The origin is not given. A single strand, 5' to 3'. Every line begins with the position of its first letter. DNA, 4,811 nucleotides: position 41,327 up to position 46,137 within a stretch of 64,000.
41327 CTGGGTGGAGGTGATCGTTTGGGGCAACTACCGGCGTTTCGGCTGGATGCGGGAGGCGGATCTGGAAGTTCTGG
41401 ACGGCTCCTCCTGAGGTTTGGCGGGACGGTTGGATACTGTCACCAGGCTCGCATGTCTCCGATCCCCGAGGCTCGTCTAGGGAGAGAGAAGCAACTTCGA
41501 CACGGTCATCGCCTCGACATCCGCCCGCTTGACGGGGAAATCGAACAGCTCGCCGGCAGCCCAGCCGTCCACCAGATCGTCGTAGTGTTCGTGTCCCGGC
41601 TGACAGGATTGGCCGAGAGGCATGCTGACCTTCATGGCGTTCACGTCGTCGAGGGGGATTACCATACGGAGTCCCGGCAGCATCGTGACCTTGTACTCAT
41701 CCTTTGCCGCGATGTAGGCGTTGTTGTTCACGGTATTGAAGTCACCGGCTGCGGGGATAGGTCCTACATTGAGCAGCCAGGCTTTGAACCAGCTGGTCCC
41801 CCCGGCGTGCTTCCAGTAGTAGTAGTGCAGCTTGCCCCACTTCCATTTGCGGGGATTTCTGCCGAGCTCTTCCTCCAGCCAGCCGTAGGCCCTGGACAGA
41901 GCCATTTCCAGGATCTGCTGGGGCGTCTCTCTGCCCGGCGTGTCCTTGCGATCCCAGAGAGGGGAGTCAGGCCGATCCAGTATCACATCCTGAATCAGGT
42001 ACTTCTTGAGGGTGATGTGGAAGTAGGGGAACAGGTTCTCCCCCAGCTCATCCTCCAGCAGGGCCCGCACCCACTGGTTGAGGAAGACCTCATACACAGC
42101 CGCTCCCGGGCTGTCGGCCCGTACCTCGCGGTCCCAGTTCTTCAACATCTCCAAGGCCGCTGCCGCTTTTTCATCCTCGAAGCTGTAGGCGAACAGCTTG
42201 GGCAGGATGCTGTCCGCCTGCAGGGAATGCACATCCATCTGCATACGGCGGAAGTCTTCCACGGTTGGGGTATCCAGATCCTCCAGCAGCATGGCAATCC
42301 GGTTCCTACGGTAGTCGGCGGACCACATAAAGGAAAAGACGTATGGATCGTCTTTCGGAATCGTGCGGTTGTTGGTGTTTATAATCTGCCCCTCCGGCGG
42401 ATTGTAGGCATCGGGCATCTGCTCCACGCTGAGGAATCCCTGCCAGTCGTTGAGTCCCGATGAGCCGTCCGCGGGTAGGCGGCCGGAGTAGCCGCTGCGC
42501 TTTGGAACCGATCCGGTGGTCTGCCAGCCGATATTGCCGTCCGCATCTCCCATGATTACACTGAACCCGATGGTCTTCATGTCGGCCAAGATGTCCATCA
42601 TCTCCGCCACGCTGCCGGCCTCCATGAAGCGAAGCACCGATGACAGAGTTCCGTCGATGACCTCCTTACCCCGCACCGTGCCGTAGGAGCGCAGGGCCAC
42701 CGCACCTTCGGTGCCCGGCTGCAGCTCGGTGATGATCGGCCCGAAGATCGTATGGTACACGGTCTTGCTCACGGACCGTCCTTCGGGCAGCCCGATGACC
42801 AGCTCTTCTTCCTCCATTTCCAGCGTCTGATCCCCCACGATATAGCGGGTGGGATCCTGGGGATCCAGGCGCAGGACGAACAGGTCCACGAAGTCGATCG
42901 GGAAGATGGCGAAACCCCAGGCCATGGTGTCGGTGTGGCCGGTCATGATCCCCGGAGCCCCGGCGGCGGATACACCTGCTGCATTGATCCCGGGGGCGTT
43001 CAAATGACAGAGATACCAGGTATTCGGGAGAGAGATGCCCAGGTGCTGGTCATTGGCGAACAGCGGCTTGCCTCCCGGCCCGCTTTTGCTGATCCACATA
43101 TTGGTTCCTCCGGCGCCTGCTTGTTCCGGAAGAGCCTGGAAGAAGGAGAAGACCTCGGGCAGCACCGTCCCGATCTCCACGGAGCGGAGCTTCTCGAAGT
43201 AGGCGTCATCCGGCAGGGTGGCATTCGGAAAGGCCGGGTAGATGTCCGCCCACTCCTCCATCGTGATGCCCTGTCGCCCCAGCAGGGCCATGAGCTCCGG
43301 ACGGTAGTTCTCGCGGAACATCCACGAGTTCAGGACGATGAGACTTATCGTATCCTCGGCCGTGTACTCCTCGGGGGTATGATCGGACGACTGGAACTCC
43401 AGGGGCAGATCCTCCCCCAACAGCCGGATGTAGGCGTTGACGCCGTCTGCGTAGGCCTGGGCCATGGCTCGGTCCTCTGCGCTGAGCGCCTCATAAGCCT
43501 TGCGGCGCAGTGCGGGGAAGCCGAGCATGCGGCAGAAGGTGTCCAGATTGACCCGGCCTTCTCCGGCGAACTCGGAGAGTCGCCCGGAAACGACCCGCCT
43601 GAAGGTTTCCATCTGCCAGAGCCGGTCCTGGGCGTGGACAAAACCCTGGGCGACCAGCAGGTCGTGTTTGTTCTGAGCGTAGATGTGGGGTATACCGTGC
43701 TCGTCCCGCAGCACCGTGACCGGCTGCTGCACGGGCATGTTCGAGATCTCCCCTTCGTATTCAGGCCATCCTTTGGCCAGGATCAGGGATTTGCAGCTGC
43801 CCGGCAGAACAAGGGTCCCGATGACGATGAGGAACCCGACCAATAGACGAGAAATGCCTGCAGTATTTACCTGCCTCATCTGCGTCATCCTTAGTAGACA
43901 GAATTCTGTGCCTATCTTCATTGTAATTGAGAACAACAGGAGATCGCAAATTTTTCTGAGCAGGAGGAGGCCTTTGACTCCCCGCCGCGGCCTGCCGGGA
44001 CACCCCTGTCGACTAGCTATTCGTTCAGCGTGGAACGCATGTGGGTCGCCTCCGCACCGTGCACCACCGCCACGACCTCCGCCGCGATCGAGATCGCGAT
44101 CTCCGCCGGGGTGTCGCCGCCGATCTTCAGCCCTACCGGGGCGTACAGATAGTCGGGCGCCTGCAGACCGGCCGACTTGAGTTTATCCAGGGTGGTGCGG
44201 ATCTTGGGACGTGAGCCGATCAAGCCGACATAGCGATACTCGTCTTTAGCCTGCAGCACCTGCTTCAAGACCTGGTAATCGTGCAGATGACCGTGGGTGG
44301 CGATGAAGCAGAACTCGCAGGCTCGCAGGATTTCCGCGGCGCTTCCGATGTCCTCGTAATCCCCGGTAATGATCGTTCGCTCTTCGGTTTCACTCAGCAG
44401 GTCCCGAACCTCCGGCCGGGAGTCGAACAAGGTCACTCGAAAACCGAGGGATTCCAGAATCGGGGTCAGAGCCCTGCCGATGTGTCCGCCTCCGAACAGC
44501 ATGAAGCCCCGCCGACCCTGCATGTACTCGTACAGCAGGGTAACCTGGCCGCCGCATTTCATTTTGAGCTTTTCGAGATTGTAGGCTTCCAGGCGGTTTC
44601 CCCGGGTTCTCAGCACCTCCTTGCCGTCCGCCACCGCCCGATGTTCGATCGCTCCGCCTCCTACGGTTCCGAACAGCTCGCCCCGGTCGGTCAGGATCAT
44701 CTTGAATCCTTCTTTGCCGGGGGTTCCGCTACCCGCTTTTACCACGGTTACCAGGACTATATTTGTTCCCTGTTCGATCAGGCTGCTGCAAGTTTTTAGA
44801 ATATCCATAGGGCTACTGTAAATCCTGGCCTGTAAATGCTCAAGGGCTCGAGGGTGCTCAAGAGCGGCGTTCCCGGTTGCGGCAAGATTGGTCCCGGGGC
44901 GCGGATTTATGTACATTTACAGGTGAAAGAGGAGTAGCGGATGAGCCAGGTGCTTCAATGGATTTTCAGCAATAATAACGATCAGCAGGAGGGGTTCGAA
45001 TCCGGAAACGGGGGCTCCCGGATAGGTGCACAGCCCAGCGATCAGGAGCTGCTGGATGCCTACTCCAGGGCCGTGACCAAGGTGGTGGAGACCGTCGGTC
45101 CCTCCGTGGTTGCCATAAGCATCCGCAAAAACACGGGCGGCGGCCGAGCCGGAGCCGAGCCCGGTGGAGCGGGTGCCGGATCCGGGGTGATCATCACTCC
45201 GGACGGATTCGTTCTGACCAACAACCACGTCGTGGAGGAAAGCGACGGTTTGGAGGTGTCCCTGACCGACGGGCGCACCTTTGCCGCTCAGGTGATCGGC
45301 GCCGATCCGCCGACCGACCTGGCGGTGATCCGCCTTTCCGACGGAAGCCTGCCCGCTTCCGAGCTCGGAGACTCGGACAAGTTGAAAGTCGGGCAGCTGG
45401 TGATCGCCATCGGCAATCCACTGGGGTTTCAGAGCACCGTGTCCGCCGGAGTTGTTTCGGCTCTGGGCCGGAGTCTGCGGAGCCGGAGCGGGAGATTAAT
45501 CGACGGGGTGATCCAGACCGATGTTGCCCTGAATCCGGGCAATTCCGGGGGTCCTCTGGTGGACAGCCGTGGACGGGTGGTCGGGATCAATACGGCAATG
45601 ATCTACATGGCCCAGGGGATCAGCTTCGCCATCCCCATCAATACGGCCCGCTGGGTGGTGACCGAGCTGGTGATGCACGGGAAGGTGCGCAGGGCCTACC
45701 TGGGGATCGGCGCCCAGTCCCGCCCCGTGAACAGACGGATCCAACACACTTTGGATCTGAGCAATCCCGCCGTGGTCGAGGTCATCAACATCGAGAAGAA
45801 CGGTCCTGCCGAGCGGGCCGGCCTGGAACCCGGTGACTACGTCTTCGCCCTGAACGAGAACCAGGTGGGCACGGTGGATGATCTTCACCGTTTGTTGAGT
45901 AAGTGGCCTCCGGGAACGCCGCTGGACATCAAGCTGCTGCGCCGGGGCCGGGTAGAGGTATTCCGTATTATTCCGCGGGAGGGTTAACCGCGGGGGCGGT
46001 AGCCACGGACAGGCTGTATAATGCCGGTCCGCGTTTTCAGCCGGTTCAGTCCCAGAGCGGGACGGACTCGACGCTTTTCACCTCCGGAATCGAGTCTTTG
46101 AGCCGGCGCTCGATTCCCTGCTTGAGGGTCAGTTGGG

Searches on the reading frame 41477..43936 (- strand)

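Call 8: search_protein_families(library=pfam, proteins=[window:41477-43936:-], max_evalue=0.001)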
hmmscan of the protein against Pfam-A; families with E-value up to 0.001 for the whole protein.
window:41477-43936:- (819 aa): 1 family
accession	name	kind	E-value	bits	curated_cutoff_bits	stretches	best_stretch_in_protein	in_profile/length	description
PF01804.23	Penicil_amidase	-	2.4e-191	638.7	21.3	1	72-809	1-675/675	Penicillin amidase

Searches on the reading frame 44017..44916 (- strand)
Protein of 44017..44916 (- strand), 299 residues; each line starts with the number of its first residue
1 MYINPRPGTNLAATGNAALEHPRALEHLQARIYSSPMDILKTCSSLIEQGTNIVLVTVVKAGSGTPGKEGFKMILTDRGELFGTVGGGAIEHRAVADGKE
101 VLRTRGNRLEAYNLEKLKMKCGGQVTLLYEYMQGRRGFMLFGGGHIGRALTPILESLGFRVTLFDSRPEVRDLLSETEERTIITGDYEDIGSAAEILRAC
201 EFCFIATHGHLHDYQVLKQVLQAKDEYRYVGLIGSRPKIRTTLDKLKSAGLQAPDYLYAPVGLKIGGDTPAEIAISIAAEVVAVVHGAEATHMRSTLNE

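Call 9: search_protein_families(library=pfam, proteins=[window:44017-44916:-], max_evalue=0.001)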
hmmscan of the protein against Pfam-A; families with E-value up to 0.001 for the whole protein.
window:44017-44916:- (299 aa): 3 families
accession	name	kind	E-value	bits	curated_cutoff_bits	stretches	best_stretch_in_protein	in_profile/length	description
PF13478.12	XdhC_C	-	1.6e-32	113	29.7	1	139-281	2-125/125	XdhC Rossmann domain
PF02625.21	XdhC_CoxI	-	8.5e-16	58.1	24.3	1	47-112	2-67/68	XdhC and CoxI family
PF13460.12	NAD_binding_10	-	8.2e-06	26.2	27.2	1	143-224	3-85/184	NAD(P)H-binding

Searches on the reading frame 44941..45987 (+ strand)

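Call 9: search_protein_families(library=pfam, proteins=[window:44941-45987:+], max_evalue=0.001)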
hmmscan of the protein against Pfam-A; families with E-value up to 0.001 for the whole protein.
window:44941-45987:+ (348 aa): 6 families
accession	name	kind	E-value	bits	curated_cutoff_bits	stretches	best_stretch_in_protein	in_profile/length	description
PF13365.12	Trypsin_2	-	3e-36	125.8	27.6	1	80-216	1-144/144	Trypsin-like peptidase domain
PF00089.32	Trypsin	-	3.8e-18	66.5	20.6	1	80-238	27-219/220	Trypsin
PF13180.12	PDZ_2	-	6.1e-12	46.1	27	1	259-342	6-77/80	PDZ domain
PF17820.7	PDZ_6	-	5e-10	39.4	27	1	281-334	2-54/54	PDZ domain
PF00595.29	PDZ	-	0.00031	21.5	23.2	0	250-310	8-58/81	PDZ domain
PF10459.15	Peptidase_S46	-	0.00033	19.9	22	0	77-100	46-69/698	Peptidase S46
